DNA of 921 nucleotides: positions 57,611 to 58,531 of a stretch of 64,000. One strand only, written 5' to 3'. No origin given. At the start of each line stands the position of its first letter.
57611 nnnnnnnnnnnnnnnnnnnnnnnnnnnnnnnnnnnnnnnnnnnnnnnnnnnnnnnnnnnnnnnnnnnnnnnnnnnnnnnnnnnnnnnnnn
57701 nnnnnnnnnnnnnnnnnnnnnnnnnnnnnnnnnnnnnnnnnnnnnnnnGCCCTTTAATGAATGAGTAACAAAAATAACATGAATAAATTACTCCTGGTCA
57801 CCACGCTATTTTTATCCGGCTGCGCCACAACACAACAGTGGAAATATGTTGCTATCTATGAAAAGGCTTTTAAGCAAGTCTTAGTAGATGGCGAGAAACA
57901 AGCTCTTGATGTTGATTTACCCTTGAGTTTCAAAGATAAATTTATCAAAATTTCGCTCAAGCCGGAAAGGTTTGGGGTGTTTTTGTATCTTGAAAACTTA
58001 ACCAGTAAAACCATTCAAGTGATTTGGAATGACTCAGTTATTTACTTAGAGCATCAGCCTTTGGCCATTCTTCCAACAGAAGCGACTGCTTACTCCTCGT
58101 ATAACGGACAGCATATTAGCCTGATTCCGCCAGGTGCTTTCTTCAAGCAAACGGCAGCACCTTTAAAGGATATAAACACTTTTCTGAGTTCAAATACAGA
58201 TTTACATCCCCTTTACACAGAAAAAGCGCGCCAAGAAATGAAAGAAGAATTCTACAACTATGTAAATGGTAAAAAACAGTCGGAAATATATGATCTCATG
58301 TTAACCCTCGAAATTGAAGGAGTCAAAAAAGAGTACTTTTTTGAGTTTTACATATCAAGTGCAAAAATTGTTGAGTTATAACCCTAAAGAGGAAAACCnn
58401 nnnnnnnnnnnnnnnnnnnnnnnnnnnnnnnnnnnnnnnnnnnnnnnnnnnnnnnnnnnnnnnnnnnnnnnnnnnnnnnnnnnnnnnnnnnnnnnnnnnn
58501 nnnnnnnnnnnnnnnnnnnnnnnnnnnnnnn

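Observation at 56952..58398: AT-rich islet with two small exported proteins convergent on the glycine-zipper array; candidate immunity or partner genes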

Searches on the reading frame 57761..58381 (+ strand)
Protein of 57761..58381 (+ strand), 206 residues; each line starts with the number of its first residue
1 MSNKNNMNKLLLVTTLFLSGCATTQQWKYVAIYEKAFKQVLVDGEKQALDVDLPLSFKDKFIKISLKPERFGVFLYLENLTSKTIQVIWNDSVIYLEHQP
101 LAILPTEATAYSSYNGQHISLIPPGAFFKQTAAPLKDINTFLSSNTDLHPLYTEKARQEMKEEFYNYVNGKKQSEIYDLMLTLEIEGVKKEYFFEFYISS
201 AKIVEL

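Call 5: search_protein_families(library=pfam, max_evalue=0.1, proteins=[window:57761-58381:+])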
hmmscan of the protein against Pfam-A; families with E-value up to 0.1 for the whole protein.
window:57761-58381:+ (206 aa): 0 families

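Call 6: search_protein_families(library=ncbifam, max_evalue=0.1, proteins=[window:57761-58381:+])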
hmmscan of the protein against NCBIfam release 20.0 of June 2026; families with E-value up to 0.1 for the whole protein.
window:57761-58381:+ (206 aa): 1 family
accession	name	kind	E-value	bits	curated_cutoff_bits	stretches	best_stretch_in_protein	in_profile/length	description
NF050041.1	rSAM_RiPP_TQQ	exception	0.06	13.3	50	0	6-28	9-33/36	TQQ cross-linked RaS-RiPP peptide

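Call 7: find_encoding_contigs(protein=window:57761-58381:+, flank=10000, max_places=10)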
Protein window:57761-58381:+ (206 aa): 5 contigs read that carry it; 3 places shown.
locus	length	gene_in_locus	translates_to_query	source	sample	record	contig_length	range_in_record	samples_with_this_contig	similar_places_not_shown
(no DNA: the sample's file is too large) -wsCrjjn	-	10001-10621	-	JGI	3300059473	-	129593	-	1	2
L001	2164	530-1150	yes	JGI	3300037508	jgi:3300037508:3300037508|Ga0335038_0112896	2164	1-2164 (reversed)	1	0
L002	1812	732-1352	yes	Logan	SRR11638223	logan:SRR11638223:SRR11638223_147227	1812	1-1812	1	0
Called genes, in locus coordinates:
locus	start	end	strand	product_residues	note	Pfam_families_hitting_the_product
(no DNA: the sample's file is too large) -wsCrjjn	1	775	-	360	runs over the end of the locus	PF13529:Peptidase_C39_2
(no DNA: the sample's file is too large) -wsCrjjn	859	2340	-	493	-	-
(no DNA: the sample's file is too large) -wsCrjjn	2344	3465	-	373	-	PF01594:AI-2E_transport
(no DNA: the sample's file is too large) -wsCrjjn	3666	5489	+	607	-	PF01541:GIY-YIG (weak), PF27096:UvrC_M, PF22920:UvrC_RNaseH, PF08459:UvrC_RNaseH_dom, PF14520:HHH_5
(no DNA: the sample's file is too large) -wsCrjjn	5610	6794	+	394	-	PF01551:Peptidase_M23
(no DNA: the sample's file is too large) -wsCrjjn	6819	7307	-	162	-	PF00255:GSHPx, PF00578:AhpC-TSA (weak)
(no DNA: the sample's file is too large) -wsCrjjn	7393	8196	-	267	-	PF00149:Metallophos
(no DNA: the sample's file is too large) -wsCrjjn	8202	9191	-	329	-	PF21959:DUF6923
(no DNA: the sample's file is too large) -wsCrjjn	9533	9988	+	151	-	-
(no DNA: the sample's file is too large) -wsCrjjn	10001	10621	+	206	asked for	-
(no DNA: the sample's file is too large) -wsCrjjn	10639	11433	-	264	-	-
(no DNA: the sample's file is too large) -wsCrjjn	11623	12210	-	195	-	-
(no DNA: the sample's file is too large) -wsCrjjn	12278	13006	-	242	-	-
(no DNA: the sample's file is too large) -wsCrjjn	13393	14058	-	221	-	-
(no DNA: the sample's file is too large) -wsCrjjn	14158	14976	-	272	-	-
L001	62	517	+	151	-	-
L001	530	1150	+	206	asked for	-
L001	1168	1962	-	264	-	-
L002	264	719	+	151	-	-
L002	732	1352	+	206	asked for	-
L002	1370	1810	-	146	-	?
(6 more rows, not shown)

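Call 8: find_homologous_proteins(query=window:57761-58381:+, max_evalue=0.01)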
Query window:57761-58381:+ (206 aa): 2 proteins with E <= 0.01 among 93 candidates.
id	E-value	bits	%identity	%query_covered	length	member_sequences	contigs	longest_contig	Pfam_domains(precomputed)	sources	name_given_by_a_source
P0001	1.6e-126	438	100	97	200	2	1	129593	-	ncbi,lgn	-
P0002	3.6e-88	312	73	92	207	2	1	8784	-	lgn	-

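Call 9: find_encoding_contigs(protein=P0002, flank=10000, max_places=10)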
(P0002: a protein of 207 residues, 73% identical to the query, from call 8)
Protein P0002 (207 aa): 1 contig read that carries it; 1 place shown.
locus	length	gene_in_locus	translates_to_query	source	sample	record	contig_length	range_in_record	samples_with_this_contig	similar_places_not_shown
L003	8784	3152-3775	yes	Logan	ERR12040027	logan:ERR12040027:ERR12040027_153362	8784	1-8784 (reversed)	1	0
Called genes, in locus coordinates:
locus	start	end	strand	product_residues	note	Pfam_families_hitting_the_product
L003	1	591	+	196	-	?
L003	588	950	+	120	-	PF03891:DUF333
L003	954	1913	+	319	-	PF27100:DcsG_N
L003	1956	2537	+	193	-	PF00156:Pribosyltran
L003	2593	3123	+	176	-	-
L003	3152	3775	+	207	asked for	-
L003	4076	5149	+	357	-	-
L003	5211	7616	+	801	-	PF00069:Pkinase, PF07714:PK_Tyr_Ser-Thr, PF01636:APH (faint), PF00069:Pkinase, PF07714:PK_Tyr_Ser-Thr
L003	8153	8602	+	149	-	PF18616:CdiI_3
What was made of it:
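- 57761..58381 (+): ORF2, 206 aa. An orphan lipoprotein with lipobox LSGC, probably co-transcribed with ORF1 (12-nt gap). Only one homologue, adjacent to the ORF1 homologue in L003 (calls 8, 9).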

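Call 32: predict_structure(alignment_id=A1)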
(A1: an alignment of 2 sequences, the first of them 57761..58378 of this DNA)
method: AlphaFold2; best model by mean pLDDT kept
length: 206 residues; sequences in the alignment: 2
mean_pLDDT: 32.2   pTM: 0.25
mean pLDDT of the five models: 32.2, 31.5, 29.4, 27.8, 27.7
residues with pLDDT >= 90: 0; 70-90: 0; 50-70: 4; < 50: 202
segments of 3 or more residues with pLDDT < 50: 1-163, 169-206
pLDDT, mean of each block of 10 residues (from residue 1): 24 23 35 38 29 29 27 29 27 33 29 30 28 30 34 36 50 46 41 33 22
secondary structure, 60 per line:
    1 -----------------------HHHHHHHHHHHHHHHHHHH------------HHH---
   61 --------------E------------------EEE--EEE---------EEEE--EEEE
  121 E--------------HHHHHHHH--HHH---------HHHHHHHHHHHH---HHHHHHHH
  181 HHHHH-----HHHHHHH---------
elements in order: H24-42 E94-96 E99-101 E111-114 E117-121 H136-143 H158-169 H173-185 H191-197
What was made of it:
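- ORF2 has no detectable relatives and its structure prediction failed (pLDDT 32, call 32).
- Tried and rejected: Structure prediction of ORF2 failed (pLDDT 32, call 32), so no fold search was run on it.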

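Call 55: find_related_loci(query=A1, collection=genome_contigs, flank=8000)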
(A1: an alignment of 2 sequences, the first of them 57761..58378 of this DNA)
Query A1 (206 aa) in genome_contigs; peptide patterns used: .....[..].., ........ (x = any residue, [..] = any of these).
22 stretches matched a pattern, but none encodes a relative of the query by tblastn (E <= 1e-3).

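Call 57: find_related_loci(query=A1, collection=metagenome_contigs, flank=8000)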
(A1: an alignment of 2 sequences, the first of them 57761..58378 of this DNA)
Query A1 (206 aa) in metagenome_contigs; peptide patterns used: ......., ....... (x = any residue, [..] = any of these).
600 stretches matched a pattern, but none encodes a relative of the query by tblastn (E <= 1e-3).

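Call 61: list_cluster_members(proteins=[L003:1956-2534:+, L003:954-1910:+, L003:4076-5146:+, L003:5211-7613:+, L003:8153-8599:+, P0040, P0041, P0042, L008:9292-10719:-, L008:8493-9329:-])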
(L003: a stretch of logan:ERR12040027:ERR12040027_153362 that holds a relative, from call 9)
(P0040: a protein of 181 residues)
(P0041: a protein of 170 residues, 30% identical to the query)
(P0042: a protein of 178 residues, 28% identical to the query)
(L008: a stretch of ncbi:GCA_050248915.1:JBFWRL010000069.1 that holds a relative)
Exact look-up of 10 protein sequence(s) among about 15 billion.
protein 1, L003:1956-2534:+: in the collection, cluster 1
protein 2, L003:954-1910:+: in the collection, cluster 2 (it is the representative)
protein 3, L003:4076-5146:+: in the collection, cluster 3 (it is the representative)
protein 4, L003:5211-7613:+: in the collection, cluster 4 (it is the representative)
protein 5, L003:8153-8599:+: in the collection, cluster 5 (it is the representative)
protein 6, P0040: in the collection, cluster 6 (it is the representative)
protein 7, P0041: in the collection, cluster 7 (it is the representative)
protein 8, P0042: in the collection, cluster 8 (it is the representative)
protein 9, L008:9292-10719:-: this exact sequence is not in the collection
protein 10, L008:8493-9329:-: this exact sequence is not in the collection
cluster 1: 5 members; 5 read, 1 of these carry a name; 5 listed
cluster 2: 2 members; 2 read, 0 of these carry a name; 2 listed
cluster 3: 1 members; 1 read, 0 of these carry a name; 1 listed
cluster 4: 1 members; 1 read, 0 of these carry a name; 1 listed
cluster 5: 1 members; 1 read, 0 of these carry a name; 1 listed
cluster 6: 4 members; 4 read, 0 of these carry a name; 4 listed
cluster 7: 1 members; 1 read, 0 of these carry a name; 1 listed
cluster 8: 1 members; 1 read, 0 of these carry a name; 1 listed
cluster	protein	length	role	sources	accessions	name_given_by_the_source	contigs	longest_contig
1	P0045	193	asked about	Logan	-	-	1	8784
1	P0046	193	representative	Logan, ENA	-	-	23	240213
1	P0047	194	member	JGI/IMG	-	hypoxanthine phosphoribosyltransferase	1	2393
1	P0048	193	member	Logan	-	-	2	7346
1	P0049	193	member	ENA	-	-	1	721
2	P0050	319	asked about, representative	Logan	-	-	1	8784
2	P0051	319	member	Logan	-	-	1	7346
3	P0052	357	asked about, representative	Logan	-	-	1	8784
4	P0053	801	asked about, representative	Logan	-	-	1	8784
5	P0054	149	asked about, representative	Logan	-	-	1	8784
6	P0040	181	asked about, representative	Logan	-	-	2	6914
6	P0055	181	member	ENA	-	-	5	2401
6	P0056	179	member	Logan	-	-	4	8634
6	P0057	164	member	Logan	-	-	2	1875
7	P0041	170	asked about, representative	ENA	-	-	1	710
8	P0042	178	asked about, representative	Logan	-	-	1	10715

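Call 62: search_protein_families(library=padloc, max_evalue=0.1, proteins=[window:57761-58381:+, L008:9292-10722:-, L008:8493-9332:-, L008:15728-17428:-, L005:10651-12408:-])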
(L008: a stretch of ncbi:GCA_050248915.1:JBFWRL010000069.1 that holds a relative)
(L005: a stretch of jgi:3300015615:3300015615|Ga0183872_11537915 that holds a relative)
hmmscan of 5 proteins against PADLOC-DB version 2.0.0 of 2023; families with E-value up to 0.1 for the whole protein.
window:57761-58381:+ (206 aa): 0 families

L008:9292-10722:- (476 aa): 0 families

L008:8493-9332:- (279 aa): 0 families

L008:15728-17428:- (566 aa): 1 family
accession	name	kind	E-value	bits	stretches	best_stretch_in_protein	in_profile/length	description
PDLC04061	PD-T4-6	-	0.067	10.7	1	216-299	395-488/510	-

L005:10651-12408:- (585 aa): 1 family
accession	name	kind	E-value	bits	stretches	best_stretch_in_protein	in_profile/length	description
PDLC04061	PD-T4-6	-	0.089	10.3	0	181-274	392-492/510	-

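Call 63: search_protein_families(library=phrogs, max_evalue=0.1, proteins=[window:57761-58381:+, L008:9292-10722:-, L008:8493-9332:-])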
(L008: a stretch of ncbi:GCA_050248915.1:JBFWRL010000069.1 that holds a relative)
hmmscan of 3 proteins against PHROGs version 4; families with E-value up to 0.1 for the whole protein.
window:57761-58381:+ (206 aa): 0 families

L008:9292-10722:- (476 aa): 2 families
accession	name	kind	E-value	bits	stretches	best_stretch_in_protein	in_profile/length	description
phrog_15511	-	unknown function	0.00013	22.2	1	202-257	216-270/511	-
phrog_38031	-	unknown function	0.049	13.5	1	205-251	141-186/460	-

L008:8493-9332:- (279 aa): 0 families

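Call 64: find_encoding_contigs(protein=P0051, flank=8000, max_places=4)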
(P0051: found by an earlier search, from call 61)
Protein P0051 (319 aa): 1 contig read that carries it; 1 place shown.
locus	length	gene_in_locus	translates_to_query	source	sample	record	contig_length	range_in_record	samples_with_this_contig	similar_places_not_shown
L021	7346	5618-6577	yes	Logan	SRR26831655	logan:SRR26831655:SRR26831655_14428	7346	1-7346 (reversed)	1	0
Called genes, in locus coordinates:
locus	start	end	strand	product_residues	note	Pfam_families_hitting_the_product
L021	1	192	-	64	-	?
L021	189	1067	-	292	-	PF01758:SBF, PF13593:SBF_like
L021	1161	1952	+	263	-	-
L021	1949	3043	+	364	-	PF00355:Rieske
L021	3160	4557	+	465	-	-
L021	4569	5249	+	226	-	-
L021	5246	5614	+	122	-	PF03891:DUF333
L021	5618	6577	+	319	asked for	PF27100:DcsG_N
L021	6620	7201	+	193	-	PF00156:Pribosyltran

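Call 65: find_encoding_contigs(protein=P0046, flank=8000, max_places=6)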
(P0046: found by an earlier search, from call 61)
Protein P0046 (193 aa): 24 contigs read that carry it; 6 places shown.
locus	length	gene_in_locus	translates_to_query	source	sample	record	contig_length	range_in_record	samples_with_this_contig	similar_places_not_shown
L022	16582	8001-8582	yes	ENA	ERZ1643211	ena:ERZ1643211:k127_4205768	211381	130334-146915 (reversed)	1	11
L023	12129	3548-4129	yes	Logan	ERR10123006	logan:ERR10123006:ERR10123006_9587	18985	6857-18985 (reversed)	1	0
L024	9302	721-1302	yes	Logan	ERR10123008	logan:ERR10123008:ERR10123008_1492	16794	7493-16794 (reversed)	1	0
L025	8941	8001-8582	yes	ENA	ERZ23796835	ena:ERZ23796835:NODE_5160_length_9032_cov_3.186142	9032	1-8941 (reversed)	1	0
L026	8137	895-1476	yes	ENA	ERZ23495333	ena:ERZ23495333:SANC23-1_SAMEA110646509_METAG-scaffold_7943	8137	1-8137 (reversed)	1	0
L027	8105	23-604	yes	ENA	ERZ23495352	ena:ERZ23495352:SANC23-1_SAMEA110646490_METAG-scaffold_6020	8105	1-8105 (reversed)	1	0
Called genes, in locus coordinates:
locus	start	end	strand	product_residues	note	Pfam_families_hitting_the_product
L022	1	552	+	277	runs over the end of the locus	PF00106:adh_short, PF08659:KR (weak), PF13561:adh_short_C2, PF08643:DUF1776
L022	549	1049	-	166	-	-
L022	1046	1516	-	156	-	-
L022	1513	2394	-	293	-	PF01758:SBF, PF13593:SBF_like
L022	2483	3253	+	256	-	-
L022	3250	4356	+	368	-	PF00355:Rieske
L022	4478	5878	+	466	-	-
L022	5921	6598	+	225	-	PF21347:DUF3108_like (faint)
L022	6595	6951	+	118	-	PF03891:DUF333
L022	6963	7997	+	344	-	PF27100:DcsG_N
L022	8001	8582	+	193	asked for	PF00156:Pribosyltran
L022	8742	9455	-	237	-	-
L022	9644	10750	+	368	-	-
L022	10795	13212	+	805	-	PF07714:PK_Tyr_Ser-Thr, PF00069:Pkinase, PF01636:APH (faint), PF00069:Pkinase, PF07714:PK_Tyr_Ser-Thr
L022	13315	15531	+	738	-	-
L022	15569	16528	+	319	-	PF03547:Mem_trans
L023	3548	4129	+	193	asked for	PF00156:Pribosyltran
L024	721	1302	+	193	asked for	PF00156:Pribosyltran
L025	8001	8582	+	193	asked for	PF00156:Pribosyltran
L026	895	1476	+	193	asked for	PF00156:Pribosyltran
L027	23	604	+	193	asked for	PF00156:Pribosyltran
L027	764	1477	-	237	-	-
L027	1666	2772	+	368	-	-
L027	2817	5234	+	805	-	PF07714:PK_Tyr_Ser-Thr, PF00069:Pkinase, PF01636:APH (faint), PF00069:Pkinase, PF07714:PK_Tyr_Ser-Thr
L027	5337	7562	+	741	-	-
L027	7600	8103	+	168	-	?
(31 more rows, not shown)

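Call 72: search_solved_structures(query=A1, max_evalue=1)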
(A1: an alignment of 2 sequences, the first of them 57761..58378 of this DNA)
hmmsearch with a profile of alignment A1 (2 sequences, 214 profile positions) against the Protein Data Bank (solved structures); distinct sequences matched with E-value up to 1: 3.
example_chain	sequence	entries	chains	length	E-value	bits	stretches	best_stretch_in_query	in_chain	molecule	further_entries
3ml0_A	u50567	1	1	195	0.82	12.5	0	111-179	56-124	Penicillin G acylase, alpha subunit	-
3k3w_A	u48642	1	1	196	0.83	12.5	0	111-179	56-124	Penicillin G acylase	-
7txi_A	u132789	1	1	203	0.91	12.4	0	21-78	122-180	Probable flagellin 1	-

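Call 80: search_protein_families(library=pfam, max_evalue=1, proteins=[L008:9292-10722:-, L008:8493-9332:-, L008:15728-17428:-, L008:15310-15705:-, L008:14853-15299:-, L005:10651-12408:-, L005:10212-10637:-, L005:9209-9901:-, L022:8742-9455:-, L003:8153-8602:+])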
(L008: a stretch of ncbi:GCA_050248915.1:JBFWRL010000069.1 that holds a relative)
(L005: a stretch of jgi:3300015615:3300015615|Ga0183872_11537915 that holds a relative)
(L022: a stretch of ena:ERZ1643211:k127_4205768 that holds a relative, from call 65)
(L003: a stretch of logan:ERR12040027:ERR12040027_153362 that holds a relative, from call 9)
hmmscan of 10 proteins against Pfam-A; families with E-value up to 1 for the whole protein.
L008:9292-10722:- (476 aa): 0 families

L008:8493-9332:- (279 aa): 0 families

L008:15728-17428:- (566 aa): 1 family
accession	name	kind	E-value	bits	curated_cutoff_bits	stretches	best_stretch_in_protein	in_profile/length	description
PF15647.12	Tox-REase-3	-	0.0013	19.4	25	1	474-533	27-88/102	Restriction endonuclease fold toxin 3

L008:15310-15705:- (131 aa): 0 families

L008:14853-15299:- (148 aa): 1 family
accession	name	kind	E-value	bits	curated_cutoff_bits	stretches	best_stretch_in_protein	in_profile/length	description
PF15565.11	Imm30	-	0.013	16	27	1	65-92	31-58/98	Immunity protein 30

L005:10651-12408:- (585 aa): 2 families
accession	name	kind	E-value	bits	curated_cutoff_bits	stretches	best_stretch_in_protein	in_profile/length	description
PF13585.12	CHU_C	-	0.0025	18.3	27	1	339-412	18-76/86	CHU_C Type IX secretion signal domain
PF13860.13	FlgD_ig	-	0.0074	16.7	27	1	351-411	25-77/79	FlgD Ig-like domain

L005:10212-10637:- (141 aa): 1 family
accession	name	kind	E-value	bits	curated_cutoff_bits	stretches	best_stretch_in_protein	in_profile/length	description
PF06214.17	SLAM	-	0.0038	17.7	25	0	55-83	36-64/125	Signaling lymphocytic activation molecule (SLAM) protein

L005:9209-9901:- (230 aa): 2 families
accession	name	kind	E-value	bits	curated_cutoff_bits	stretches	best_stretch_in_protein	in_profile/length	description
PF13576.12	Pentapeptide_3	-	0.064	13.9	27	0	121-153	12-44/48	Pentapeptide repeats (9 copies)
PF12541.14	DUF3737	-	0.092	12.4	23.9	1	117-181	174-231/275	Protein of unknown function (DUF3737)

L022:8742-9455:- (237 aa): 0 families

L003:8153-8602:+ (149 aa): 1 family
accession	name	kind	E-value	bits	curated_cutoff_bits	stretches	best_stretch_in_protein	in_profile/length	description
PF18616.6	CdiI_3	-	1.1e-16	61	28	1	30-113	5-89/95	CDI immunity proteins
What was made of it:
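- L003 carries a CdiI_3 immunity gene 4.4 kb downstream of the pair (calls 9, 80).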

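Call 92: search_dna_similar(query=window:57761-58378:+, collection=plasmids, mode=protein, max_evalue=0.01, max_rows=10)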
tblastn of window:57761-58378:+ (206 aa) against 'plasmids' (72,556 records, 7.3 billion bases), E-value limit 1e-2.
No match.

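Call 93: search_dna_similar(query=window:57761-58378:+, collection=phages, mode=protein, max_evalue=0.01, max_rows=10)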
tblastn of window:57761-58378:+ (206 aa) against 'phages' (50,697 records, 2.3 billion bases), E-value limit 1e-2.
No match.

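Call 97: find_related_loci(query=A1, collection=viral_contigs, flank=5000)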
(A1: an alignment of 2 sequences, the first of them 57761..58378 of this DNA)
Query A1 (206 aa) in viral_contigs; peptide patterns used: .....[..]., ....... (x = any residue, [..] = any of these).
34 stretches matched a pattern, but none encodes a relative of the query by tblastn (E <= 1e-3).
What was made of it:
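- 57761..58381 (+): No hit in any family, PDB, plasmid, phage, GTDB or JGI search (calls 5, 6, 55, 57, 62, 63, 72, 92, 93, 97).
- Tried and rejected: Sequence searches for ORF2 found nothing in Pfam, NCBIfam, PADLOC, PHROGs, PDB, plasmids, phages, IMG/VR, GTDB genomes or JGI metagenomes (calls 5, 6, 55, 57, 62, 63, 72, 92, 93, 97).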
